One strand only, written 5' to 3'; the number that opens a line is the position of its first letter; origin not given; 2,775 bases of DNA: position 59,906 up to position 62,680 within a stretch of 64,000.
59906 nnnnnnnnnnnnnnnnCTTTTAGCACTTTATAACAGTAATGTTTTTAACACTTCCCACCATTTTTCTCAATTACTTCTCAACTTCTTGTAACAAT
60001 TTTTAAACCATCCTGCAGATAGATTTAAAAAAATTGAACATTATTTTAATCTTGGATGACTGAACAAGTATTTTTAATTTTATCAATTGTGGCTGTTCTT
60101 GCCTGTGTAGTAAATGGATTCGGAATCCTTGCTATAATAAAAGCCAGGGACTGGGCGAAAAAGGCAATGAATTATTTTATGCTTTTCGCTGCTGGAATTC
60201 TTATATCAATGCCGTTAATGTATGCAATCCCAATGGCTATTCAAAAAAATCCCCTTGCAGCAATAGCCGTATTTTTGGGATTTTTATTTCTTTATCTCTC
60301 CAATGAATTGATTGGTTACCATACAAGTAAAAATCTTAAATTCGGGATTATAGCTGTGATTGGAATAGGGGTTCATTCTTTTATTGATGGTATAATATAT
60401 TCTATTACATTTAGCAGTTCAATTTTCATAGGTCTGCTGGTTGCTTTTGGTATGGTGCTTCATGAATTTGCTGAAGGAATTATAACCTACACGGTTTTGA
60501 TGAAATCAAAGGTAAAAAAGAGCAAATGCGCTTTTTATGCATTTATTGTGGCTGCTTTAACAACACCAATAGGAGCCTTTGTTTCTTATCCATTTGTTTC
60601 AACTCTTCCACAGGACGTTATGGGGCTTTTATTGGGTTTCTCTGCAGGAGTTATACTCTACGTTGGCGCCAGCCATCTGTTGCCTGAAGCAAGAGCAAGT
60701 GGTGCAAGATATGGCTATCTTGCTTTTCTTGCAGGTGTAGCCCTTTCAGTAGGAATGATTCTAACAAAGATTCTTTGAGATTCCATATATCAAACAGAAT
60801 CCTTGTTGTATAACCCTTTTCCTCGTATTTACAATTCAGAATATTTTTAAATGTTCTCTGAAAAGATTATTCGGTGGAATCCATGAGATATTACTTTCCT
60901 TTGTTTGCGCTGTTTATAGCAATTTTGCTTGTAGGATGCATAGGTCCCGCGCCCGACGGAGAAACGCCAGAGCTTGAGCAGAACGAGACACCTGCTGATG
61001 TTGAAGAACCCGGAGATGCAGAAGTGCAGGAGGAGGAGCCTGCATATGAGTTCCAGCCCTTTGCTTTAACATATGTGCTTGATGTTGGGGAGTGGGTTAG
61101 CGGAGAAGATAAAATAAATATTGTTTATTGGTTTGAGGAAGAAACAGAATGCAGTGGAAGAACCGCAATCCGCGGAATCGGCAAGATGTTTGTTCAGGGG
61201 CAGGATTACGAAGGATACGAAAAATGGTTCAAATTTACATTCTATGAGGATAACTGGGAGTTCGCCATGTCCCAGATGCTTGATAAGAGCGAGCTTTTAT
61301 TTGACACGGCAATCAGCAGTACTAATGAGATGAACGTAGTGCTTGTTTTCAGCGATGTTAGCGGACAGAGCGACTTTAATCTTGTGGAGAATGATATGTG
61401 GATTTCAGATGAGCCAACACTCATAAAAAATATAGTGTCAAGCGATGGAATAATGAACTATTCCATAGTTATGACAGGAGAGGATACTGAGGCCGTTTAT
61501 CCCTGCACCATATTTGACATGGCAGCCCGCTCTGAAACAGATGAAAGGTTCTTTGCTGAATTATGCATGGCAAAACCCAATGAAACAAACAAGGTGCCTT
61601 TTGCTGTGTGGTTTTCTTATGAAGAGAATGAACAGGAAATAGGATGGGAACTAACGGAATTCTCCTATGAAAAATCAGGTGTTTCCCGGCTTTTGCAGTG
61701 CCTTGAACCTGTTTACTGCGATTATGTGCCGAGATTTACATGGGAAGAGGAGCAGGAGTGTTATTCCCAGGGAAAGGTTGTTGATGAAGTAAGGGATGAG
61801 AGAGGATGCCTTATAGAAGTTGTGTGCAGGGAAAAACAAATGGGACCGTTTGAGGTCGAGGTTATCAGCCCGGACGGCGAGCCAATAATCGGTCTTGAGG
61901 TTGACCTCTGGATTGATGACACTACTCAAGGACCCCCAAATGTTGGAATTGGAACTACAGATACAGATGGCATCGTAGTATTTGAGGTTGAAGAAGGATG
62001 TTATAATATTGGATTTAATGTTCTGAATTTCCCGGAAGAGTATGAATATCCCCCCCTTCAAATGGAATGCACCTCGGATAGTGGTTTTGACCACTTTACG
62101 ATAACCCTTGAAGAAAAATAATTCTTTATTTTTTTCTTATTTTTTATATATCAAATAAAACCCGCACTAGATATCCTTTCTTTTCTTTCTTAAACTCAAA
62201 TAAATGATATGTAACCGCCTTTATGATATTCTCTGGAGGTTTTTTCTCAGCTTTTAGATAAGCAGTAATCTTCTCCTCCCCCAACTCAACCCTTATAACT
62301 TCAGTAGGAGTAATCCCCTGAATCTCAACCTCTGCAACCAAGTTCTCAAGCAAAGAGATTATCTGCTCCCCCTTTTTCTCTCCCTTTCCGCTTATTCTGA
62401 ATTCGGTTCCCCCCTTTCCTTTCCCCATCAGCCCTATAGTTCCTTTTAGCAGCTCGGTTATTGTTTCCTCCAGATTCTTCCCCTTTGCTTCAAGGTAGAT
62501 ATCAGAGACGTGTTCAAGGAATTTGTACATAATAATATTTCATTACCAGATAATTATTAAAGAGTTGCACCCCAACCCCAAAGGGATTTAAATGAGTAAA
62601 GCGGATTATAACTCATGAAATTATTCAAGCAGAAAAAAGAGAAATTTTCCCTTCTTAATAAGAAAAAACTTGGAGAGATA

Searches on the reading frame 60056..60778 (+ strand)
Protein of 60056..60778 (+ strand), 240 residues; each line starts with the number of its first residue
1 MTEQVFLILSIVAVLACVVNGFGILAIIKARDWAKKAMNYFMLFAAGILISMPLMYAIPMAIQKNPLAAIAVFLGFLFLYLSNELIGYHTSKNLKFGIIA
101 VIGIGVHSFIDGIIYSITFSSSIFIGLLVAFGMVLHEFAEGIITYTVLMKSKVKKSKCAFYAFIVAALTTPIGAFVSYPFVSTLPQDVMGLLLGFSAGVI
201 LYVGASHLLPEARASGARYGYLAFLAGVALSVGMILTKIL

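Call 30: search_protein_families(library=pfam, proteins=[window:60056-60778:+], max_evalue=0.001)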
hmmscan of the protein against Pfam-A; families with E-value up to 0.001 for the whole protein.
window:60056-60778:+ (240 aa): 1 family
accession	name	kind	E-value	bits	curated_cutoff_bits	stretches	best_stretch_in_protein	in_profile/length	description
PF02535.28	Zip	-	4.1e-20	72.7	35.1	1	97-232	178-320/323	ZIP Zinc transporter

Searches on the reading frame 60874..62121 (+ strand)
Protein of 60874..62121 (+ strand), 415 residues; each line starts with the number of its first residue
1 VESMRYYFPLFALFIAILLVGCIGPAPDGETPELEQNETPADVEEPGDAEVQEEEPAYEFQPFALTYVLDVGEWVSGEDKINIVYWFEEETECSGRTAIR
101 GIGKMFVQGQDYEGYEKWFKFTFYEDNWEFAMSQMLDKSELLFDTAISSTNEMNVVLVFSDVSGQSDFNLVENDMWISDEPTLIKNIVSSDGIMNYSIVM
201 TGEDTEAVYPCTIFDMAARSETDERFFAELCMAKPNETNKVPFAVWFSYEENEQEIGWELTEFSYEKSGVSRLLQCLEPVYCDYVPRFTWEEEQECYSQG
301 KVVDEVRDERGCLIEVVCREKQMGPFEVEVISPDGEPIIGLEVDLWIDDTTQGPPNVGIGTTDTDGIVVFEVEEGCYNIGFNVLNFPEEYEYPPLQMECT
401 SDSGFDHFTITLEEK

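Call 29: find_encoding_contigs(protein=window:60874-62121:+, flank=10000, max_places=2)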
Protein window:60874-62121:+ (415 aa): no gene with exactly this product is on record in the collection.

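Call 30: search_protein_families(library=pfam, proteins=[window:60874-62121:+], max_evalue=0.001)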
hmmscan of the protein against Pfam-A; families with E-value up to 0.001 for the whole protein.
window:60874-62121:+ (415 aa): 0 families

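Call 74: search_protein_families(library=phrogs, proteins=[window:60874-62121:+], max_evalue=0.01)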
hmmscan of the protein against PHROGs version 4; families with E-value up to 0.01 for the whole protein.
window:60874-62121:+ (415 aa): 0 families

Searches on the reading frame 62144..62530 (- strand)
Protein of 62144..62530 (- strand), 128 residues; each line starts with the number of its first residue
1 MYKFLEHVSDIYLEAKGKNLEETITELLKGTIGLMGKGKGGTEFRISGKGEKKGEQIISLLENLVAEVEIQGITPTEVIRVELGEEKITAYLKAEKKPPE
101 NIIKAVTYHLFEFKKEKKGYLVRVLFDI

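Call 30: search_protein_families(library=pfam, proteins=[window:62144-62530:-], max_evalue=0.001)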
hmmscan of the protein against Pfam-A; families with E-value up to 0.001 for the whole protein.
window:62144-62530:- (128 aa): 1 family
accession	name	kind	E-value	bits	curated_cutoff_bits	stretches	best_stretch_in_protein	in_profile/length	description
PF01951.21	Archease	-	4.7e-20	72.7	25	1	2-128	1-136/136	Archease protein family (MTH1598/TM1083)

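Call 84: find_encoding_contigs(protein=window:62144-62530:-, flank=10000, max_places=2)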
Protein window:62144-62530:- (128 aa): 3 contigs read that carry it; 2 places shown.
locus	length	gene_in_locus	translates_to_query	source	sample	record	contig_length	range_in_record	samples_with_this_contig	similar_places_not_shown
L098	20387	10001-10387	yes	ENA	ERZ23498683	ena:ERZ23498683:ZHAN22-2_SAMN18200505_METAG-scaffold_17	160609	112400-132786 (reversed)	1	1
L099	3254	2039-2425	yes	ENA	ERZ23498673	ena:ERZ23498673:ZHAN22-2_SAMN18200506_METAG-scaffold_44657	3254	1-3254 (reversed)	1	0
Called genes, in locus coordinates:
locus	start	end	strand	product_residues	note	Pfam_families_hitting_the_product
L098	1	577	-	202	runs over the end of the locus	-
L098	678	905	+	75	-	PF04703:FaeA (weak)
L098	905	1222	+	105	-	-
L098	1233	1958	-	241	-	-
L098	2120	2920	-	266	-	-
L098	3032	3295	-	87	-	-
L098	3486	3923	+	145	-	-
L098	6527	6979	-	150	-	-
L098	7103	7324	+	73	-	-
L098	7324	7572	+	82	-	PF05016:ParE_toxin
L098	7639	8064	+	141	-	-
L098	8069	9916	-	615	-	PF01464:SLT (faint), PF01476:LysM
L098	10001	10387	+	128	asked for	PF01951:Archease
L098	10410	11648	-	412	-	-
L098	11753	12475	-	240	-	PF02535:Zip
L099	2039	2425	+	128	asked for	PF01951:Archease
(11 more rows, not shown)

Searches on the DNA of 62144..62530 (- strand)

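Call 85: search_rna_families(source=L098, start=1, end=10000, threshold=gathering)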
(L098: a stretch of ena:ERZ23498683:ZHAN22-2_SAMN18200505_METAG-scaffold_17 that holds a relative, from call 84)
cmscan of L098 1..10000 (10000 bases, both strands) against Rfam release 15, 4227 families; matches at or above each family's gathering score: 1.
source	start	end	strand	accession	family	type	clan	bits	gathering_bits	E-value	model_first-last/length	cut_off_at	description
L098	3396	6353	-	RF02540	LSU_rRNA_archaea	Gene; rRNA;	CL00112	2386.4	50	0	1-2987/2987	no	Archaeal large subunit ribosomal RNA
